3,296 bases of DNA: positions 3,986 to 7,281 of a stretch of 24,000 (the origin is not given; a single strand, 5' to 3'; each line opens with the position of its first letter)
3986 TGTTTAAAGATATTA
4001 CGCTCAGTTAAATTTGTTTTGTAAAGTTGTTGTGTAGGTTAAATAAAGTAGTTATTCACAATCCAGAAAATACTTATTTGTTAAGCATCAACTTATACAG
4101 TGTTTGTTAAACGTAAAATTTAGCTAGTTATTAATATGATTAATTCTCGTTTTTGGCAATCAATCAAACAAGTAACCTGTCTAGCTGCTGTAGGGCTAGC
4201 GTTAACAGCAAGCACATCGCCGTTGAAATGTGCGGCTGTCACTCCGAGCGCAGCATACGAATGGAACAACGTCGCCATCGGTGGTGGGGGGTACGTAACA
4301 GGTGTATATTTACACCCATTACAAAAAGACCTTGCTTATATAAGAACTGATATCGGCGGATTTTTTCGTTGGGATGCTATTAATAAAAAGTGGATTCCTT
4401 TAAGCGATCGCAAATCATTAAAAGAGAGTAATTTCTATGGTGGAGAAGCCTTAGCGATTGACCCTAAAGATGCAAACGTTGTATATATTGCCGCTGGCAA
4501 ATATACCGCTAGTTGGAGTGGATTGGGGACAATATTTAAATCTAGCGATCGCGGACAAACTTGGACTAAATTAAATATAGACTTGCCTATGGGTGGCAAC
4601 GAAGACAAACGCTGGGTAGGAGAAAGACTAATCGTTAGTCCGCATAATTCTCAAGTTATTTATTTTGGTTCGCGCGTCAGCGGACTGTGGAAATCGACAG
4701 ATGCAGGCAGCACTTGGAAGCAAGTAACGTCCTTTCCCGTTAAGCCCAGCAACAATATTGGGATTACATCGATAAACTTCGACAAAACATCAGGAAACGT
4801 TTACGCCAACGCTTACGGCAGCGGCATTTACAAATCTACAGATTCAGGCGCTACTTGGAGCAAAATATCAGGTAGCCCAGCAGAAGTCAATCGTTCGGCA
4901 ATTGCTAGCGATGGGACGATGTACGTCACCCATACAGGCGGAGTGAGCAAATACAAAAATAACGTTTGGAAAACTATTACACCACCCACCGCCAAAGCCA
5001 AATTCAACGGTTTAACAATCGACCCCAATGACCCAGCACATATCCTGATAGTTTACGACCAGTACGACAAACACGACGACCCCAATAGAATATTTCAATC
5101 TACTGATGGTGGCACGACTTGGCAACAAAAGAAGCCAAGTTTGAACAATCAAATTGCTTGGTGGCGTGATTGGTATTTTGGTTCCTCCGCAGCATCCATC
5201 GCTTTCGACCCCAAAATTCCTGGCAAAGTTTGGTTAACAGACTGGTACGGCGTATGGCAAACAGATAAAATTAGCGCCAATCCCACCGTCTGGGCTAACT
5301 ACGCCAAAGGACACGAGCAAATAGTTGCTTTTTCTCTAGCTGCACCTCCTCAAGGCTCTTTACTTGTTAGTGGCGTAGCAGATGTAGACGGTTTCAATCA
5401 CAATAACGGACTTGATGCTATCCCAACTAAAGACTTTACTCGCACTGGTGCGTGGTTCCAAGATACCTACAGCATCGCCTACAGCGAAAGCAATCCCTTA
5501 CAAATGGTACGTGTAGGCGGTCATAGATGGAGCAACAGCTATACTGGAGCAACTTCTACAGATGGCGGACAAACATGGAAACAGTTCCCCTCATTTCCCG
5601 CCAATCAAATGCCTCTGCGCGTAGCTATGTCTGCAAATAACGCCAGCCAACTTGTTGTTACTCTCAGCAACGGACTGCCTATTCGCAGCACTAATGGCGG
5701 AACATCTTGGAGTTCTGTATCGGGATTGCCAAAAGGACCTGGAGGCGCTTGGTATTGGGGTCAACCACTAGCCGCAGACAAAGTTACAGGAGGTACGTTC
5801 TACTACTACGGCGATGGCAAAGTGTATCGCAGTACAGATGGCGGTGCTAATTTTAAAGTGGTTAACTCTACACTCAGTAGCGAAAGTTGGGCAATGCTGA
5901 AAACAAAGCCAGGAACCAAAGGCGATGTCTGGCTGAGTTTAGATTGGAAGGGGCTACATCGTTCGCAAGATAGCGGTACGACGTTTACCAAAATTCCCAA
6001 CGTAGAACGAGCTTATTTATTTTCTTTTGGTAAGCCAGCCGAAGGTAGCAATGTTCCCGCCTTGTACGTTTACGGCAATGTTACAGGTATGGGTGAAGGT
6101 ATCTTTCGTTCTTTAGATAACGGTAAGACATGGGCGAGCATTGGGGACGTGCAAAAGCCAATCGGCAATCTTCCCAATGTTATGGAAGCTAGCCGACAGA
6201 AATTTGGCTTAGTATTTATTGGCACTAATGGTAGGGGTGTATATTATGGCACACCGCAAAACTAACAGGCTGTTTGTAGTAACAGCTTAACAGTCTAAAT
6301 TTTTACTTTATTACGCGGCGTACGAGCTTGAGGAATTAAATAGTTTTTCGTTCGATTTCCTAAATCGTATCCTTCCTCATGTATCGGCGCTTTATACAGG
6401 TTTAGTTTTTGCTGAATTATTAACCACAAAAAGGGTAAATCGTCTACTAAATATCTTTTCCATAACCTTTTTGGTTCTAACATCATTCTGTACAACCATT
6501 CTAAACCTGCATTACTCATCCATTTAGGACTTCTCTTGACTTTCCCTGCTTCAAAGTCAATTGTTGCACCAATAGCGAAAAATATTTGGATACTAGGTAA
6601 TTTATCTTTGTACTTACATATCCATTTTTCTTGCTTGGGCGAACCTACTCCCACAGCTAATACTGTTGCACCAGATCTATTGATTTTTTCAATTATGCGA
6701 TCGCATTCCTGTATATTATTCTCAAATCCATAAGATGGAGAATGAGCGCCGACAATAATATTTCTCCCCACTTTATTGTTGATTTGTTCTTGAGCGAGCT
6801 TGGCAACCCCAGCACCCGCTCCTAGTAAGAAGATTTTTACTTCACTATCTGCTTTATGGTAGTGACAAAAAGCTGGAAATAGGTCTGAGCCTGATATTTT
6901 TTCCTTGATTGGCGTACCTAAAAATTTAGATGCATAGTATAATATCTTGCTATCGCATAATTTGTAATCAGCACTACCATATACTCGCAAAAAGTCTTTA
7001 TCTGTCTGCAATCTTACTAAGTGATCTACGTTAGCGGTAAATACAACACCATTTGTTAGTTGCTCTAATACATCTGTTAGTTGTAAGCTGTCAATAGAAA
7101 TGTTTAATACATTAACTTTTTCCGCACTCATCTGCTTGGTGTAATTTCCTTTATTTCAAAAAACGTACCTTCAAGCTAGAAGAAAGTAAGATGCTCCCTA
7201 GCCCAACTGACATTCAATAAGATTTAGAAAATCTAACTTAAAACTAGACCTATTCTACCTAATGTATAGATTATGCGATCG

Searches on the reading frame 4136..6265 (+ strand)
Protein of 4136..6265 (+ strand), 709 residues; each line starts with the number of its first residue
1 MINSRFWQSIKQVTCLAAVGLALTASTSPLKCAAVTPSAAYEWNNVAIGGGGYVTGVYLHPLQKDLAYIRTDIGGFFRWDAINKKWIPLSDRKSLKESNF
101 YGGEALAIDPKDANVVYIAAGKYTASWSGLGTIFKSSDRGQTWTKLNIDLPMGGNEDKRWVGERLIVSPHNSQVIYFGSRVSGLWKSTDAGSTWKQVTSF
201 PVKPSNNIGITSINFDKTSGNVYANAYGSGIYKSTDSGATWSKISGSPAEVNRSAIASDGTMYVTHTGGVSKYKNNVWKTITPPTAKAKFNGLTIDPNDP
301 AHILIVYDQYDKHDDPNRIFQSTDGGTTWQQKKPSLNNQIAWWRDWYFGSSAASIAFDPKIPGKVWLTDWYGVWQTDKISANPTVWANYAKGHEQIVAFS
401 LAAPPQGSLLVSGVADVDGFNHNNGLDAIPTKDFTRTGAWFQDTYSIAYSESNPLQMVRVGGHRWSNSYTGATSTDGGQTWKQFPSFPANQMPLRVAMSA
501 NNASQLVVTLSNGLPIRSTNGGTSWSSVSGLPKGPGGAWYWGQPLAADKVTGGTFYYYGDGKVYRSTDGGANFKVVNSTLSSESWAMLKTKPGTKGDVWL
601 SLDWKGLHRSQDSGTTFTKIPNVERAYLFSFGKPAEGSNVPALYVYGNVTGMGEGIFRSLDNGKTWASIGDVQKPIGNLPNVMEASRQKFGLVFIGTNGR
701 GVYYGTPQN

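Call 10: search_protein_families(library=pfam, proteins=[window:4136-6265:+], max_evalue=0.001)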
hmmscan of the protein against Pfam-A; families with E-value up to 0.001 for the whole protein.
window:4136-6265:+ (709 aa): 6 families
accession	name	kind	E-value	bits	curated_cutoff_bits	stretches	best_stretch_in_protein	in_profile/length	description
PF15902.12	Sortilin-Vps10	-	7.2e-25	88.1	33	3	132-245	2-113/446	Sortilin, neurotensin receptor 3,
PF02012.26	BNR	-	2.2e-10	39.4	27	0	473-482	2-11/12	BNR/Asp-box repeat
PF14870.12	PSII_BNR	-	1.7e-09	37.8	27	0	132-270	39-176/303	Photosynthesis system II assembly factor YCF48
PF15899.11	BNR_6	-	5.7e-07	29.4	27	0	133-145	1-13/14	BNR-Asp box repeat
PF24316.1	Tli3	-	5.2e-05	24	27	0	224-264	79-120/129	T6SS Tli3 immunity protein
PF13088.12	BNR_2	-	9.8e-05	22.3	31.4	0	101-257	51-214/277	BNR repeat-like domain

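Call 43: search_protein_families(library=ncbifam, proteins=[window:4136-6265:+], max_evalue=0.00001)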
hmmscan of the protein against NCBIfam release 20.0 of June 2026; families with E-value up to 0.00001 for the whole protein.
window:4136-6265:+ (709 aa): 1 family
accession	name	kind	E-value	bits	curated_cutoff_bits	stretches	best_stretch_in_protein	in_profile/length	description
NF045728.1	glycosyl_F510_1955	equivalog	9.3e-34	116.8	175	3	133-307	74-238/246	F510_1955 family glycosylhydrolase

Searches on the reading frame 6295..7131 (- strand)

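Call 10: search_protein_families(library=pfam, proteins=[window:6295-7131:-], max_evalue=0.001)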
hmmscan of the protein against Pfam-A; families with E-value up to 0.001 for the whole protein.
window:6295-7131:- (278 aa): 1 family
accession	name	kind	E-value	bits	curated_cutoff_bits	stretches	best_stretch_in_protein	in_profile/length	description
PF03808.19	Glyco_tran_WecG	-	1.1e-57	195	27.4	1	54-227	1-168/168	Glycosyl transferase WecG/TagA/CpsF family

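Call 43: search_protein_families(library=ncbifam, proteins=[window:6295-7131:-], max_evalue=0.00001)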
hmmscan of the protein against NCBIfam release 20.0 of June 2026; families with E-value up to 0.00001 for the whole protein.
window:6295-7131:- (278 aa): 4 families
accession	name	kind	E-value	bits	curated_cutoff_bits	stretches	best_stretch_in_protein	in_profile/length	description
NF041872.1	EPS_EpsA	equivalog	3e-48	164.5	500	1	21-238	40-254/265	exopolysaccharide biosynthesis glycosyltransferase EpsA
TIGR00696.1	wecG_tagA_cpsF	superfamily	3.6e-35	121.3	69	1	53-229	5-175/178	WecB/TagA/CpsF family glycosyltransferase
NF041710.1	UDPacetylman_taseTarA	equivalog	3.5e-29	102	350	1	3-242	6-244/247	N-acetylglucosaminyldiphosphoundecaprenol N-acetyl-beta-D-mannosaminyltransferase TarA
NF002980.1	PRK03692.1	equivalog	3.4e-28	98.7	323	1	23-226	28-225/240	lipopolysaccharide N-acetylmannosaminouronosyltransferase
